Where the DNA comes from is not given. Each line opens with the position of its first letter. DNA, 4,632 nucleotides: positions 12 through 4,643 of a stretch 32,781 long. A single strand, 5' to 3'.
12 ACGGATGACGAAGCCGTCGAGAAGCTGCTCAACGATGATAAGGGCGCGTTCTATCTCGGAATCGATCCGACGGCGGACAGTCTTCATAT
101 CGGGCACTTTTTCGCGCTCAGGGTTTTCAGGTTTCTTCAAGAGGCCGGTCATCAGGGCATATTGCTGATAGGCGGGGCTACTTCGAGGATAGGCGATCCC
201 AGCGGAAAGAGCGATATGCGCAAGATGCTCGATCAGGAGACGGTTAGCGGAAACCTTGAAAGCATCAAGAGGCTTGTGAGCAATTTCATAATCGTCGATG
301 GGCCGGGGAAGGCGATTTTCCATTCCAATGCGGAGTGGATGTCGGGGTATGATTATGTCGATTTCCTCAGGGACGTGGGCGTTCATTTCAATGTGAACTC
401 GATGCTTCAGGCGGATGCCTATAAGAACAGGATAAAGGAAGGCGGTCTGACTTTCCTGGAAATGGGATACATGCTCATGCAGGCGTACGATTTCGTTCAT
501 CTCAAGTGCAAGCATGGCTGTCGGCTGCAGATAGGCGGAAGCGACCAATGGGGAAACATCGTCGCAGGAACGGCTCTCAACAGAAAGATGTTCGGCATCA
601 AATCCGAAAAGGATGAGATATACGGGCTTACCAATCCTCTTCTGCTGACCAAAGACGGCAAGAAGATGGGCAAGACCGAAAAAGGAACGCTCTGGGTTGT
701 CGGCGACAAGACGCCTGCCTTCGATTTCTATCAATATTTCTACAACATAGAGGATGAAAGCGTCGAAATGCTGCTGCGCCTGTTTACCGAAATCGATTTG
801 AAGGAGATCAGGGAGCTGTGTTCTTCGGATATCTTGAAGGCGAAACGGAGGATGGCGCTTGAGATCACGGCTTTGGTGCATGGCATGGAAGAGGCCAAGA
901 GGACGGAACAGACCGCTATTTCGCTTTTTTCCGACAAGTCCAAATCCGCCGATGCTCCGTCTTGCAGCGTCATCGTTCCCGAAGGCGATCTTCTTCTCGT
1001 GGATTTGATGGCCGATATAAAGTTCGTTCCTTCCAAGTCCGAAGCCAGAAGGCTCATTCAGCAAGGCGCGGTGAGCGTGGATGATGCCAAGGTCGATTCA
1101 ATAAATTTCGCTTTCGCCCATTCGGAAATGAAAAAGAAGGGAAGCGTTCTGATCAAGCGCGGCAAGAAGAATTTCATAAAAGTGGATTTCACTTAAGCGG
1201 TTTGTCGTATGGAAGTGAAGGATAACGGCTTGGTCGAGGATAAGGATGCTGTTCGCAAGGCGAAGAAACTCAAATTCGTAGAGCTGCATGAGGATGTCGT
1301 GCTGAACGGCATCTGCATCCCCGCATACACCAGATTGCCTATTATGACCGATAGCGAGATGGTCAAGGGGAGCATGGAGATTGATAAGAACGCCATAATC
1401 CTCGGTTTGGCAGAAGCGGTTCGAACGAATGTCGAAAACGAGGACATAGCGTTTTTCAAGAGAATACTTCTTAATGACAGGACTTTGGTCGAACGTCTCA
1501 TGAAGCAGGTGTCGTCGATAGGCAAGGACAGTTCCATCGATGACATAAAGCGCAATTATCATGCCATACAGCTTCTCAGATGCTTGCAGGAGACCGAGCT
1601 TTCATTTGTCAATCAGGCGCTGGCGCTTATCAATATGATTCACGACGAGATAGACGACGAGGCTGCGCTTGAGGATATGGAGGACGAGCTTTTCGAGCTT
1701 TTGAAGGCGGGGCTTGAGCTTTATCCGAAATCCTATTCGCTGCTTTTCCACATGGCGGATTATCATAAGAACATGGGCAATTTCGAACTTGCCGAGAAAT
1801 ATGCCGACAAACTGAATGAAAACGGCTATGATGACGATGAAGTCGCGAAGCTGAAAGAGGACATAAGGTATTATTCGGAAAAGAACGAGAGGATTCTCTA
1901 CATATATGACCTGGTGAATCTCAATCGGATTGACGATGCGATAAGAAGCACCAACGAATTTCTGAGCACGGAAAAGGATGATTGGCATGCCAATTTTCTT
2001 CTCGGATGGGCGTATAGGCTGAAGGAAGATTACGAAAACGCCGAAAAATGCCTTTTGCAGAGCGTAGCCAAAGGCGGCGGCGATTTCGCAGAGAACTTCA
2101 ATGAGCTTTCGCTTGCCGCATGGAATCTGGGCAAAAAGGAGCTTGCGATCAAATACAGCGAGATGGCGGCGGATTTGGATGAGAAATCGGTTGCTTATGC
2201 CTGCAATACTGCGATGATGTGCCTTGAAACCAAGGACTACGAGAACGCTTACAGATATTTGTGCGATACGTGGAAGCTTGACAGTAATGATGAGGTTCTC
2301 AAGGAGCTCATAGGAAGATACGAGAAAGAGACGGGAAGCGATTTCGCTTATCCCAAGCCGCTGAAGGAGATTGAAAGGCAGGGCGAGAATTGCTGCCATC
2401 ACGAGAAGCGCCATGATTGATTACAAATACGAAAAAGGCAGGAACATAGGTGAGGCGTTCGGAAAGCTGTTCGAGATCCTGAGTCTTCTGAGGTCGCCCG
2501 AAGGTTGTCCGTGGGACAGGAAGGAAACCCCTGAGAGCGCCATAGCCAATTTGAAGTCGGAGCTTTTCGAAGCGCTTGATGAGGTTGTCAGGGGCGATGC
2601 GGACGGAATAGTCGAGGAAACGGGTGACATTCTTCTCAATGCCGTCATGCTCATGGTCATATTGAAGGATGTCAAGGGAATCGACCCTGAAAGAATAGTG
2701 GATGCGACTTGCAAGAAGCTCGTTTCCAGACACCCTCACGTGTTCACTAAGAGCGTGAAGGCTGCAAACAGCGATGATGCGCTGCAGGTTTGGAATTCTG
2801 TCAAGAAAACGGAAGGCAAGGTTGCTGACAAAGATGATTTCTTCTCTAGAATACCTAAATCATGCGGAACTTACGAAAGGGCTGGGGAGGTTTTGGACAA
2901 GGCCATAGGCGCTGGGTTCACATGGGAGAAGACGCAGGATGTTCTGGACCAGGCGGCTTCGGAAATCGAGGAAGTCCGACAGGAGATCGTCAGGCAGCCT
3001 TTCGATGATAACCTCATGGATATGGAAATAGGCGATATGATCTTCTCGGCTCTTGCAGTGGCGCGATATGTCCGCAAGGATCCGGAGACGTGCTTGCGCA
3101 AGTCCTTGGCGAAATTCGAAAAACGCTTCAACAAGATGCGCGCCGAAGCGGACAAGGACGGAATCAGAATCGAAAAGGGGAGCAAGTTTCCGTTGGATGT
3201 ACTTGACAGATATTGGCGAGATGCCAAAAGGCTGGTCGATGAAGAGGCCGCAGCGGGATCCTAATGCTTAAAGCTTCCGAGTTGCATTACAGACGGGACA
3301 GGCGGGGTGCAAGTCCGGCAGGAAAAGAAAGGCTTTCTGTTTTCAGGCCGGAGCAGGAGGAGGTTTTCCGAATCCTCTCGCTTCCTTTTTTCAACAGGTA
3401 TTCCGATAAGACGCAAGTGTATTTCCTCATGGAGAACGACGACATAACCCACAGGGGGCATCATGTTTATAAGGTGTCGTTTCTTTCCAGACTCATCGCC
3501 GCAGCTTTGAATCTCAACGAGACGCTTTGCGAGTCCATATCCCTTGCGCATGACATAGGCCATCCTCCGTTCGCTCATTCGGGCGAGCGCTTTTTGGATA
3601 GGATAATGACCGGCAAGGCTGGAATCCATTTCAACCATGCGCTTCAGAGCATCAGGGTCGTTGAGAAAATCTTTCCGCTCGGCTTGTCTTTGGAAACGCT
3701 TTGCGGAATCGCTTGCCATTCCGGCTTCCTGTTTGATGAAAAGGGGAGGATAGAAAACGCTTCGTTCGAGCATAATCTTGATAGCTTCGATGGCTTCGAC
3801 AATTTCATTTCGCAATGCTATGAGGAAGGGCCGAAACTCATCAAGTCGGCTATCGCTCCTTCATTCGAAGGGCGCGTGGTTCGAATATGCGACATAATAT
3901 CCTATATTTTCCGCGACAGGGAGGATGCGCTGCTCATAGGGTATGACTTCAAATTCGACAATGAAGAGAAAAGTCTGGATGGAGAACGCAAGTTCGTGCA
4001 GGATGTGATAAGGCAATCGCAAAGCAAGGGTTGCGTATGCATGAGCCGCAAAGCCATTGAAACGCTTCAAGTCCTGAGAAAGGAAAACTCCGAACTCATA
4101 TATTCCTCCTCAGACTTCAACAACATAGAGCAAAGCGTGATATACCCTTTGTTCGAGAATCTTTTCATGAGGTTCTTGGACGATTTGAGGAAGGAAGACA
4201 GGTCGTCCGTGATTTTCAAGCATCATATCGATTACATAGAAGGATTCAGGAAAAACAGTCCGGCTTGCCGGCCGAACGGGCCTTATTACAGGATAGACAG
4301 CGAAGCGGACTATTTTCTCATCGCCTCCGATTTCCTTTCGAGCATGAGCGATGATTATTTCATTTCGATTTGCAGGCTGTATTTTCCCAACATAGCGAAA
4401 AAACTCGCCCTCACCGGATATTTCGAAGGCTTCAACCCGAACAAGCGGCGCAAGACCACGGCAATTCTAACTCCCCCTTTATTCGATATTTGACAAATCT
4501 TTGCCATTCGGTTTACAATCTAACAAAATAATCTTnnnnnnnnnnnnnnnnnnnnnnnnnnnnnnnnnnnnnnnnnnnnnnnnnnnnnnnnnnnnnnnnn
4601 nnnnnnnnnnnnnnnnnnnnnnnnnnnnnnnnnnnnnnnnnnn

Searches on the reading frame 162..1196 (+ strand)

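Call 35: search_protein_families(library=pfam, proteins=[window:162-1196:+], max_evalue=0.00001)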
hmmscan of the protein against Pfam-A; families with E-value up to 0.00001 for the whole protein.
window:162-1196:+ (344 aa): 3 families
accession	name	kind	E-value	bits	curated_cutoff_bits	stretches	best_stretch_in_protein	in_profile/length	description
PF00579.31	tRNA-synt_1b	-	4.5e-54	184.2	21.1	1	2-256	42-291/292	tRNA synthetases class I (W and Y)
PF22421.1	SYY_C-terminal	-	1.3e-13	51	27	1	264-339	8-81/83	Tyrosine--tRNA ligase SYY-like C-terminal domain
PF01479.30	S4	-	1e-07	32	22.8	1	279-316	3-40/48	S4 domain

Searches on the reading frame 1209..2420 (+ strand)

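Call 35: search_protein_families(library=pfam, proteins=[window:1209-2420:+], max_evalue=0.00001)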
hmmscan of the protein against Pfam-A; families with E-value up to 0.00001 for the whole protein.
window:1209-2420:+ (403 aa): 4 families
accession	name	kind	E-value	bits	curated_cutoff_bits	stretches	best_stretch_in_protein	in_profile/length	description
PF13181.12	TPR_8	-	1.6e-09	37.6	25.7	0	261-286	3-28/34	Tetratricopeptide repeat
PF13432.12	TPR_16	-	1.1e-08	35.8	32.7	0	234-286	6-58/65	Tetratricopeptide repeat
PF14559.12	TPR_19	-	2.1e-07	31.6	25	0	163-218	12-67/68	Tetratricopeptide repeat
PF13428.12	TPR_14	-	3e-06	27.8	23.5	0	179-213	4-38/44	Tetratricopeptide repeat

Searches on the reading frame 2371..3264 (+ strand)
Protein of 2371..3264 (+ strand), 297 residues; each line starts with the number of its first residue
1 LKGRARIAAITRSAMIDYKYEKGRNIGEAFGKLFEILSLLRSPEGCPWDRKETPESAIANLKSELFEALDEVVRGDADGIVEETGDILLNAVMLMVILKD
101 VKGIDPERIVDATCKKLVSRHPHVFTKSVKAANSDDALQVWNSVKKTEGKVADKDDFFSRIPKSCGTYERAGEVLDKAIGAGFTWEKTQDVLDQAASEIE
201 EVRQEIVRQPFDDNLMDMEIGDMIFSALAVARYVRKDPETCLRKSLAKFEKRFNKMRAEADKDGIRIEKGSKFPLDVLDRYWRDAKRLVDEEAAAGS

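Call 35: search_protein_families(library=pfam, proteins=[window:2371-3264:+], max_evalue=0.00001)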
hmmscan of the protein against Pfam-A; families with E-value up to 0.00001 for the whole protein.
window:2371-3264:+ (297 aa): 1 family
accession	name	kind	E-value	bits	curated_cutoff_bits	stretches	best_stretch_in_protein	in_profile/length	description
PF03819.22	MazG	-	2.6e-22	79.3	22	1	53-125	2-74/74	MazG nucleotide pyrophosphohydrolase domain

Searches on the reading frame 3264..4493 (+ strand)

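Call 35: search_protein_families(library=pfam, proteins=[window:3264-4493:+], max_evalue=0.00001)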
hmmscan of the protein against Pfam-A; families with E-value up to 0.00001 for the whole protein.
window:3264-4493:+ (409 aa): 1 family
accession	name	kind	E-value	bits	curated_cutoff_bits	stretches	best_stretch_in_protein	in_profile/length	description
PF01966.28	HD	-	6.4e-09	36.6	22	1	65-160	2-92/116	HD domain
